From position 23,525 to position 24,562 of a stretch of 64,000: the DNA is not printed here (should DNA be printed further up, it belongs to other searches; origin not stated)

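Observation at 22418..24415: Low-GC two-gene ATPase + DUF4276-like module: candidate horizontally acquired abortive-infection / anti-phage system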

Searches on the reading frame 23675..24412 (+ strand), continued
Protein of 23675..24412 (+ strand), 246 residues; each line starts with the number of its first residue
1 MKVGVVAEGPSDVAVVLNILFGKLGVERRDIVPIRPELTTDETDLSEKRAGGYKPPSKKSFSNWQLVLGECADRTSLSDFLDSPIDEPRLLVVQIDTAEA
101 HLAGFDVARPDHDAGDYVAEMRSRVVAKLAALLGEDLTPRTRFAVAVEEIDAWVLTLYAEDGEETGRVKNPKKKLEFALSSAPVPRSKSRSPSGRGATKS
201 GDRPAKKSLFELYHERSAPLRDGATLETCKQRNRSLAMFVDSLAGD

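Call 34: search_protein_families(library=padloc, proteins=[L033:10001-10651:+, L046:10001-10651:+, L022:10001-10681:+, L026:10001-10663:+, L011:10001-10666:+, L078:10001-10636:+, L033:8908-9993:+, L026:8723-9994:+], max_evalue=0.001)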
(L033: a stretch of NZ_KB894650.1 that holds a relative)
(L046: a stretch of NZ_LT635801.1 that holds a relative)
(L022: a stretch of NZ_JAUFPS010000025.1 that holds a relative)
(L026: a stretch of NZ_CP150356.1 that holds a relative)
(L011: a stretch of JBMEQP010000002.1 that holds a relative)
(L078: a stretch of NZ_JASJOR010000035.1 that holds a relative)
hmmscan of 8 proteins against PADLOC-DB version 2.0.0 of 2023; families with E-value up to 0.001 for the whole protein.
L033:10001-10651:+ (217 aa): 2 families
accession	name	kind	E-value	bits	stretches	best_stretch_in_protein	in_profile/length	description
PDLC04573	PDC-M31B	-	2e-10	38.9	1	2-85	3-82/241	-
PDLC04571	PDC-M31B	-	1.1e-07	29.8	1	2-209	5-215/233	-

L046:10001-10651:+ (217 aa): 2 families
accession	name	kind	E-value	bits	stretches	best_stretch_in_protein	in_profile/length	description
PDLC04573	PDC-M31B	-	6.5e-11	40.5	1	2-85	3-82/241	-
PDLC04571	PDC-M31B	-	2e-07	29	1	2-208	5-214/233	-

L022:10001-10681:+ (227 aa): 2 families
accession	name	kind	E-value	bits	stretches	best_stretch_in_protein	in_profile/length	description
PDLC04573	PDC-M31B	-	4.7e-07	27.8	1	101-174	123-190/241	-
PDLC04571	PDC-M31B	-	3.3e-05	21.7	1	3-203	6-205/233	-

L026:10001-10663:+ (221 aa): 2 families
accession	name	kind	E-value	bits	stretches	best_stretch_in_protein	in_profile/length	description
PDLC04571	PDC-M31B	-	6.3e-08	30.6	1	1-175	4-185/233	-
PDLC04573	PDC-M31B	-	4.1e-06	24.8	0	2-89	3-82/241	-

L011:10001-10666:+ (222 aa): 4 families
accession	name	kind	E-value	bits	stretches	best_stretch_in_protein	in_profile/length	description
PDLC04573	PDC-M31B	-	1.2e-08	33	0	2-88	3-82/241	-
PDLC04571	PDC-M31B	-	6.8e-06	24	1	1-197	4-210/233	-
PDLC04194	HEC-01B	-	0.00056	17.7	0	120-146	76-102/204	-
PDLC04193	HEC-01B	-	0.00072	17.5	0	117-147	68-98/195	-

L078:10001-10636:+ (212 aa): 2 families
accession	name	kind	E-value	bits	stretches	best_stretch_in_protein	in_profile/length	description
PDLC04573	PDC-M31B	-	1.2e-07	29.8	0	100-158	125-182/241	-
PDLC04571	PDC-M31B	-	8.4e-07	26.9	1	1-94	4-92/233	-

L033:8908-9993:+ (362 aa): 128 families (the best 25 are shown)
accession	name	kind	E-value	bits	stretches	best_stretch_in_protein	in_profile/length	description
PDLC04570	PDC-M31A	-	4.2e-86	287.6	2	128-359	152-393/395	-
PDLC04182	HEC-01A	-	1.7e-32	110.9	2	128-354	184-399/406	-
PDLC04541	PDC-M25A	-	3.6e-32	109.9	2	131-339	153-344/380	-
PDLC04392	PDC-M07A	-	5.6e-31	106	2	80-334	134-380/432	-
PDLC04391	PDC-M07A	-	1.8e-29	101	2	119-325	168-368/412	-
PDLC04393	PDC-M07A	-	3.2e-28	96.9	2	203-334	252-382/435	-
PDLC04175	HEC-01A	-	4.4e-27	93.1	1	2-359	6-362/363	-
PDLC02979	AriA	-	7.5e-27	93.1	1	1-305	1-373/373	-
PDLC04176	HEC-01A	-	2.5e-26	90.9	2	130-359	155-370/371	-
PDLC04178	HEC-01A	-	3e-26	90.4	2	127-339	159-362/399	-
PDLC02980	AriA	-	4.8e-26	90.4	1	23-306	1-304/304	-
PDLC04135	mad3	-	1.4e-24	85.3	1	1-352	1-371/374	mads_3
PDLC04179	HEC-01A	-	3.2e-24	83.9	2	1-61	1-60/459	-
PDLC04389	PDC-M07A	-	1.2e-23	81.9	2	261-334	327-400/443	-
PDLC03878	NsnB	-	2e-23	81.7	1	1-314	1-290/345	-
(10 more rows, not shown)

L026:8723-9994:+ (424 aa): 94 families (the best 25 are shown)
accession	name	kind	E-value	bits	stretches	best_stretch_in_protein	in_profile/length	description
PDLC04570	PDC-M31A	-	3.3e-78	261.6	2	194-421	155-393/395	-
PDLC04178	HEC-01A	-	8.3e-24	82.3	1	2-396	9-357/399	-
PDLC04541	PDC-M25A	-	9.9e-22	75.5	2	223-395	182-338/380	-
PDLC04182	HEC-01A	-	1.7e-21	74.7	1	2-418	4-401/406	-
PDLC02979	AriA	-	9.1e-21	73.1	2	1-162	1-120/373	-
PDLC04175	HEC-01A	-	2.6e-20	70.8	2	2-53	6-57/363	-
PDLC04391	PDC-M07A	-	6.2e-20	69.6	2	278-387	260-368/412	-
PDLC04393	PDC-M07A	-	5e-19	66.6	2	293-392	279-378/435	-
PDLC04176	HEC-01A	-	3.9e-18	64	2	246-419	205-367/371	-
PDLC04392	PDC-M07A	-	9.4e-18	62.5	2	293-390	277-374/432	-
PDLC04177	HEC-01A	-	1.8e-17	61.4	2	295-419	270-390/393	-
PDLC04135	mad3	-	2.6e-17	61.4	2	2-85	2-81/374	mads_3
PDLC02980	AriA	-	1.1e-16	59.7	1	23-368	1-304/304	-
PDLC02335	AbiLi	-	5.1e-16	56.6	1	1-422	49-286/326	AbiLi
PDLC03878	NsnB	-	1.1e-15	56.3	1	1-373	1-287/345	-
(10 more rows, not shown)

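Call 35: find_encoding_contigs(protein=P0001, flank=10000, max_places=2)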
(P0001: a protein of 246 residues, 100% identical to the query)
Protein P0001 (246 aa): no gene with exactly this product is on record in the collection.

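Call 36: find_encoding_contigs(protein=P0075, flank=10000, max_places=2)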
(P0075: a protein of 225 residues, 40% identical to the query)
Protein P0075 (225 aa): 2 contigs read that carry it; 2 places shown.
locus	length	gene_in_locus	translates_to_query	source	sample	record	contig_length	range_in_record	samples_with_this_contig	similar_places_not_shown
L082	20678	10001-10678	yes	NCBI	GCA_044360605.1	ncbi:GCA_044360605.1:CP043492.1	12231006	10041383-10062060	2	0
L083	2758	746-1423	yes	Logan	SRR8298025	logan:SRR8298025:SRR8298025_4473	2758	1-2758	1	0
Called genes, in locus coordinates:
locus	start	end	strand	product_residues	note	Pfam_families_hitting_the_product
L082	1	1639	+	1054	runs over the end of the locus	PF00069:Pkinase, PF07714:PK_Tyr_Ser-Thr, PF13374:TPR_10 (faint), PF13176:TPR_7 (faint), PF07719:TPR_2 (weak), PF13424:TPR_12 (weak), PF17874:TPR_MalT, PF13424:TPR_12, +3 more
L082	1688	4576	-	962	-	PF16403:Bact_surface_Ig-like, PF24681:Kelch_KLHDC2_KLHL20_DRC7, PF13418:Beta-prop_TYW4, PF24681:Kelch_KLHDC2_KLHL20_DRC7, PF24981:Beta-prop_ATRN-LZTR1, PF13415:Beta-prop_FBX42, PF13418:Beta-prop_TYW4, PF24681:Kelch_KLHDC2_KLHL20_DRC7, +10 more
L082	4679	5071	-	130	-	PF11042:DUF2750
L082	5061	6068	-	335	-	PF01266:DAO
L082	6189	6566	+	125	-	PF01627:Hpt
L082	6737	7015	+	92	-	PF04341:DUF485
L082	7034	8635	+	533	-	PF00474:SSF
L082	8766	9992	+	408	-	PF00005:ABC_tran (faint), PF02463:SMC_N (weak), PF13175:AAA_15, PF13476:AAA_23, PF13304:AAA_21 (weak), PF13175:AAA_15, PF13304:AAA_21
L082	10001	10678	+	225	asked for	-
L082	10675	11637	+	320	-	PF00892:EamA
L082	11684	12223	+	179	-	PF28549:NDPSase_N, PF00293:NUDIX (weak)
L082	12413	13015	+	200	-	-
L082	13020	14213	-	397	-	PF13527:Acetyltransf_9, PF00583:Acetyltransf_1, PF13673:Acetyltransf_10 (faint), PF13508:Acetyltransf_7, PF17668:Acetyltransf_17, PF13530:SCP2_2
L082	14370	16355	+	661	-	PF02518:HATPase_c (weak), PF13589:HATPase_c_3, PF00183:HSP90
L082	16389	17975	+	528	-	PF02384:N6_Mtase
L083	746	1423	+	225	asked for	-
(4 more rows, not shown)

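Call 37: fold_search(model_id=the predicted structure, library=pdb)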
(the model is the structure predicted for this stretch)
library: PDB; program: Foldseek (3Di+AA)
matches with E <= 10: 679; with E <= 0.001: 0
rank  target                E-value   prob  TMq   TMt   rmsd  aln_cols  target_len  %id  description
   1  8q7n_C                2.2e-01  0.21  0.22  0.09  13.4       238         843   10  cryo-EM structure of the human spliceosomal B complex protomer (tri-snRNP core region) (released 2024-01-24)
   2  1r5b                  2.8e-01  0.28  0.22  0.15  11.6       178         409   11  Crystal structure analysis of sup35 (released 2004-05-25)
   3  8y6o_D                2.8e-01  0.16  0.25  0.10  19.6       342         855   11  Cryo-EM Structure of the human minor pre-B complex (pre-precatalytic spliceosome) U11 and tri-snRNP part (released 2024-03-20)
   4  8p1g_B                3.3e-01  0.23  0.25  0.21  13.8       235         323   11  Crystal structure of inactive TtCE16 in complex with acetate (released 2024-03-20)
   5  8oum_C                3.8e-01  0.15  0.20  0.25  11.2       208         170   10  Arf GTPase from the asgard Gerdarchaea : GerdArfR1 bound to GTP (released 2024-05-01)
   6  9k0x_A                4.0e-01  0.21  0.25  0.28  12.6       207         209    8  Cryo-EM structure of ATP-bound P2Y purinoceptor 2-miniGq-Nb35 complex (released 2025-06-11)
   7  5wrj_C                4.0e-01  0.18  0.20  0.19  12.5       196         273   13  Crystal structure of human tyrosylprotein sulfotransferase-1 complexed with PAP and gastrin peptide (released 2017-09-06)
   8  1zyu                  4.0e-01  0.13  0.17  0.23  15.2       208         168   13  Crystal structure of Mycobacterium tuberculosis shikimate kinase in complex with shikimate and amppcp at 2.85 angstrom r (released 2006-07-11)
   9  8oum_B                4.2e-01  0.14  0.20  0.25  11.2       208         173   10  Arf GTPase from the asgard Gerdarchaea : GerdArfR1 bound to GTP (released 2024-05-01)
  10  7xw5_A                4.7e-01  0.25  0.27  0.28  13.2       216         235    7  TSHR-thyroid stimulating hormone-Gs-ML109 complex (released 2022-08-24)
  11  8q7q_C                4.7e-01  0.14  0.22  0.09  13.2       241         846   10  Structure of the recycling U5 snRNP bound to chaperones CD2BP2 and TSSC4 (State 2) (released 2024-04-17)
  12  8tcu_D                4.9e-01  0.11  0.20  0.18  18.2       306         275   12  Structure of PYCR1 complexed with 2-chloro-5-(2-oxoimidazolidin-1-yl)benzoic acid (released 2024-03-06)
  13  7kqa_B                5.2e-01  0.16  0.20  0.16  13.5       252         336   12  Crystal Structure of Glucosamine-6-phosphate deanimase from Strenotrophomonas maltophilia (released 2020-11-25)
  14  8zfz_A                5.2e-01  0.14  0.24  0.24  13.0       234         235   11  cryo-EM structure of Gs-coupled zebrafish GPR4 at pH 6.5 (released 2025-01-22)
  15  8f0k_A                5.2e-01  0.12  0.21  0.22  13.6       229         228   10  Human Amylin3 Receptor in complex with Gs and Pramlintide analogue peptide San385 (released 2023-08-02)
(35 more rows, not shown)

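Call 38: find_homologous_proteins(query=A1, max_evalue=1)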
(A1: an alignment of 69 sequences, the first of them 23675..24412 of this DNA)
Query A1 (69 sequences) (246 aa, profile of the alignment): 209 proteins with E <= 1 among 8000 candidates; the best 120 are listed.
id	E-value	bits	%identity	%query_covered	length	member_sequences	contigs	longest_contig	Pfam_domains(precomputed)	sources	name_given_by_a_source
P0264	4.6e-91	322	39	100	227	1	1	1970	-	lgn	-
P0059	1.6e-90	321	41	99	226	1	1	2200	-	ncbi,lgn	-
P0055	7.6e-90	318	43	100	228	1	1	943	-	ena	-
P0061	2.2e-89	317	42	99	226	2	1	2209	-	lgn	-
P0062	2.8e-89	317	41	99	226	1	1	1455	-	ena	-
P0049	6.7e-89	315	46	99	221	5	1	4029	-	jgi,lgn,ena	-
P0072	7.7e-89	315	41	100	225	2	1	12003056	-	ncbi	ncbi:hypothetical protein ACN28S_44885 [Cystobacter fuscus]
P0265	3.8e-88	313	39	100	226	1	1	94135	-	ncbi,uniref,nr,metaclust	ncbi:hypothetical protein [Archangium violaceum]|uniref:Uncharacterized protein n=1 Tax=Archangium v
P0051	8.0e-88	312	43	99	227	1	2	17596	-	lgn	-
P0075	1.2e-87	311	40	99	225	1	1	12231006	-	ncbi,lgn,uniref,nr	ncbi:hypothetical protein F0U62_41210 [Cystobacter fuscus]|uniref:hypothetical protein n=1 Tax=Cysto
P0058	1.2e-87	311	43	99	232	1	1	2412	-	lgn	-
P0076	2.4e-87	310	41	99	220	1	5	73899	-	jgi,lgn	jgi:hypothetical protein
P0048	6.6e-87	309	45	100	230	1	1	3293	-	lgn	-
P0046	7.8e-87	309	44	99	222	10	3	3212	-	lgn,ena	-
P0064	1.1e-86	308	43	99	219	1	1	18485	-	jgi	jgi:hypothetical protein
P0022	4.5e-83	296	51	99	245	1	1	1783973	-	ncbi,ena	-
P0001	3.6e-81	290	100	100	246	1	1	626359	-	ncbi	ncbi:MAG: hypothetical protein U0441_06350 [Polyangiaceae bacterium]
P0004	7.1e-80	286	69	99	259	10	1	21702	-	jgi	jgi:hypothetical protein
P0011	1.6e-78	281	57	99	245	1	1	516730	-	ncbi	-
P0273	1.5e-66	242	34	99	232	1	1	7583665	-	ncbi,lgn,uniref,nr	ncbi:hypothetical protein [Aureispira anguillae]|uniref:DUF4276 family protein n=1 Tax=Aureispira an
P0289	1.7e-63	232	31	97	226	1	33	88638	-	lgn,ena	-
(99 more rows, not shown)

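Call 39: search_dna_similar(query=window:23675-24412:+, collection=plasmids, mode=protein, max_evalue=0.01, max_rows=20)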
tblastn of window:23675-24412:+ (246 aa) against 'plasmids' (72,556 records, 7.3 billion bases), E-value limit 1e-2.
Records with a match: 1; places in all: 1; records where one place covers at least 80% of the query: 0.
Best place of each record, by identity: <60% 1.
By first word of the organism name: Azospirillum 1.
By predicted mobility (MOB-suite, as given by PLSDB): mobilizable 1.
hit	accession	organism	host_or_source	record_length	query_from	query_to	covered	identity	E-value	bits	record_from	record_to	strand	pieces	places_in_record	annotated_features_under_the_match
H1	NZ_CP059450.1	Azospirillum brasilense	Prokaryotes,soil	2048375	4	175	70%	26.1%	3e-5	52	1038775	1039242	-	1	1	none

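Call 41: search_dna_similar(query=window:23675-24412:+, collection=phages, mode=protein, max_evalue=0.01, max_rows=20)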
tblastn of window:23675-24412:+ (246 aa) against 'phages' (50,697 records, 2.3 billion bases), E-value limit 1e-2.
No match.

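Call 46: search_protein_families(library=pfam, proteins=[P0273, P0117, P0097], max_evalue=1)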
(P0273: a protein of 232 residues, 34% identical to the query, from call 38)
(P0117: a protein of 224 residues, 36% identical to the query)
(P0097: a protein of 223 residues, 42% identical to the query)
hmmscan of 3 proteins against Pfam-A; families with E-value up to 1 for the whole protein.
P0273 (232 aa): 1 family
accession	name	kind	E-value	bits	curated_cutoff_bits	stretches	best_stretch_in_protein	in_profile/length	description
PF24354.1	NDNF_N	-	0.1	12.6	25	1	166-211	61-107/133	Neuron-derived neurotrophic factor, N-terminal domain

P0117 (224 aa): 0 families

P0097 (223 aa): 0 families

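Call 62: find_encoding_contigs(protein=P0004, flank=10000, max_places=2)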
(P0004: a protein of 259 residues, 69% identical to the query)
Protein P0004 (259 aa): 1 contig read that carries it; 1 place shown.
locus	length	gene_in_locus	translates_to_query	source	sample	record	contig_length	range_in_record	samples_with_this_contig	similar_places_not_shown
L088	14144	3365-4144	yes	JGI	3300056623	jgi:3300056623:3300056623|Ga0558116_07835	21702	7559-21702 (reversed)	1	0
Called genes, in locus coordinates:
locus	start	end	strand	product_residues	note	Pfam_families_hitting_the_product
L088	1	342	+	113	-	?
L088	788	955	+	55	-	-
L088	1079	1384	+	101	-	-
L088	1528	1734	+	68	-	PF13411:MerR_1 (weak)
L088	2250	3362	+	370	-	PF13304:AAA_21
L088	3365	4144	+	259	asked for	-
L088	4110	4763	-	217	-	-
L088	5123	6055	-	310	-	-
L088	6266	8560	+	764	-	PF13231:PMT_2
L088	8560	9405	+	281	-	-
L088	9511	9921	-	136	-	PF13473:Cupredoxin_1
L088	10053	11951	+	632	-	-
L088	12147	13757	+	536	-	PF00989:PAS (weak), PF13426:PAS_9 (weak), PF00512:HisKA, PF02518:HATPase_c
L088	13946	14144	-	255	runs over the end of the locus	PF03781:FGE-sulfatase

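Call 63: find_encoding_contigs(protein=P0011, flank=10000, max_places=2)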
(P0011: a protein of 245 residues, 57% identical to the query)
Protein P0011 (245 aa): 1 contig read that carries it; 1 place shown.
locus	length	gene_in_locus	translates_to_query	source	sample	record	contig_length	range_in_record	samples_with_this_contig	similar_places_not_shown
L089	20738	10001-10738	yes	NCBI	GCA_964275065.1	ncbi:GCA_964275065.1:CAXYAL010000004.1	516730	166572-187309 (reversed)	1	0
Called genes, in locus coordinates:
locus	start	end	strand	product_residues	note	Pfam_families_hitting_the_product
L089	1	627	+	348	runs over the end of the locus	PF00115:COX1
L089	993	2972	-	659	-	PF07728:AAA_5 (faint), PF00512:HisKA, PF02518:HATPase_c, PF00072:Response_reg, PF00158:Sigma54_activat, PF14532:Sigma54_activ_2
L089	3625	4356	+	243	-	-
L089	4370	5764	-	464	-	-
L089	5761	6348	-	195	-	-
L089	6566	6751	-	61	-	-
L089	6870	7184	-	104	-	-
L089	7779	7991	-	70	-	PF08281:Sigma70_r4_2, PF04545:Sigma70_r4 (weak)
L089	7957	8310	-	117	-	PF04542:Sigma70_r2 (weak)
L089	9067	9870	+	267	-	-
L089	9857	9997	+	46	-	-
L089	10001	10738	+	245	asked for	-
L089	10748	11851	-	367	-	-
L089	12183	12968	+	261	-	PF03692:CxxCxxCC (weak)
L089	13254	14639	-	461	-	-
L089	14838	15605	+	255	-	PF04446:Thg1, PF14413:Thg1C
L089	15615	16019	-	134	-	PF13470:PIN_3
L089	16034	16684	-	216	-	PF01841:Transglut_core, PF13559:DUF4129 (weak)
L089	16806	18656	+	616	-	-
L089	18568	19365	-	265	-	-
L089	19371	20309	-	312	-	PF20030:bpMoxR, PF05496:RuvB_N (faint), PF07726:AAA_3, PF07728:AAA_5, PF00004:AAA (weak), PF17863:AAA_lid_2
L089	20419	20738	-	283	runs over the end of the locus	PF01738:DLH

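Call 64: find_encoding_contigs(protein=P0289, flank=10000, max_places=6)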
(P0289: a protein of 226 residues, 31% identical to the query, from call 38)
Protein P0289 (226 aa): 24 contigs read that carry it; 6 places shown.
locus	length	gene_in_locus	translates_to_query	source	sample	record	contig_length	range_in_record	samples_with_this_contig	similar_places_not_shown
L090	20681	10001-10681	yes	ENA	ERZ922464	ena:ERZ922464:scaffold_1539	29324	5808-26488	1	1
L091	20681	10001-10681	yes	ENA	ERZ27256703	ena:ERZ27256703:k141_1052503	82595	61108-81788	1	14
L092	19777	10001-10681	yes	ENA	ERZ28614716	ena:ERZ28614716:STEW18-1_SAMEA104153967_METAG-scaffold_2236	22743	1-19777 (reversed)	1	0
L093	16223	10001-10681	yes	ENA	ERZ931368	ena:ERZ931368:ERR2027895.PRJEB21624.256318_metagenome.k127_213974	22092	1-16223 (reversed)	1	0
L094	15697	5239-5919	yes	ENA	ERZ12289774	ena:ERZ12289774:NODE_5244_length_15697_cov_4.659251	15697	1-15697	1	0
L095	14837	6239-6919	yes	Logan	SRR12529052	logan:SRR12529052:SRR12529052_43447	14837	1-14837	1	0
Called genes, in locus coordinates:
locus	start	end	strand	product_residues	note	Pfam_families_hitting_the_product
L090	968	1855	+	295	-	-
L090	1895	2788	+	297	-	PF07885:Ion_trans_2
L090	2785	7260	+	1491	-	-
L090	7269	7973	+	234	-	-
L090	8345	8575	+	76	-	PF03457:HA (weak)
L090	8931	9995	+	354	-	PF02463:SMC_N, PF13175:AAA_15, PF13476:AAA_23, PF13304:AAA_21, PF13175:AAA_15 (weak)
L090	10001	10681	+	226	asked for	-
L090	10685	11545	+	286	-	PF02086:MethyltransfD12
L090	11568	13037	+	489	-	-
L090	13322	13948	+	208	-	-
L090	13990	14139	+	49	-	-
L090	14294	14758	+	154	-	PF08291:Peptidase_M15_3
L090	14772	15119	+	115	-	-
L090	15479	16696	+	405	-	PF13290:CHB_HEX_C_1, PF13287:Fn3_assoc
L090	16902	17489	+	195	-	PF00081:Sod_Fe_N, PF02777:Sod_Fe_C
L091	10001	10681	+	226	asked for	-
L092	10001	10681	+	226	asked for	-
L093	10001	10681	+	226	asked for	-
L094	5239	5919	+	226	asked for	-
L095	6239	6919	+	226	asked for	-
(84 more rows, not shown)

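Call 69: search_protein_families(library=padloc, alignment_id=A2, max_evalue=1e-10)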
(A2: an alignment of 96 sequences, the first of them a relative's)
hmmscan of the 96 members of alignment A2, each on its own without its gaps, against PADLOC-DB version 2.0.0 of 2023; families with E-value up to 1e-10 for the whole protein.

A. member 1, L014:6070-7503:+ (478 aa): 0 families

B. families by the number of members that match (of 96 scanned): 130 families (the first 25 are shown)
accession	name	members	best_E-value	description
PDLC03227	MTase_II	7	3.1e-113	Type II methyltransferase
PDLC03359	MTase_II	7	1.7e-89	Type II methyltransferase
PDLC03338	MTase_II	7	2.2e-59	Type II methyltransferase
PDLC03237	MTase_II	7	3e-25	Type II methyltransferase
PDLC03248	MTase_II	7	3e-22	Type II methyltransferase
PDLC03267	MTase_II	7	1e-20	Type II methyltransferase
PDLC03331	MTase_II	7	4.6e-19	Type II methyltransferase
PDLC03226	MTase_II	7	1.6e-18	Type II methyltransferase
PDLC04134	mad2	6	7.2e-21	mads_2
PDLC03335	MTase_II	5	1.1e-21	Type II methyltransferase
PDLC03219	MTase_II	5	1.3e-14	Type II methyltransferase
PDLC04135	mad3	2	5.2e-56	mads_3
PDLC02980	AriA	2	3.4e-39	-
PDLC03258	MTase_II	2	4.5e-14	Type II methyltransferase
PDLC03021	MTase_I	2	4.2e-11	Type I methyltransferase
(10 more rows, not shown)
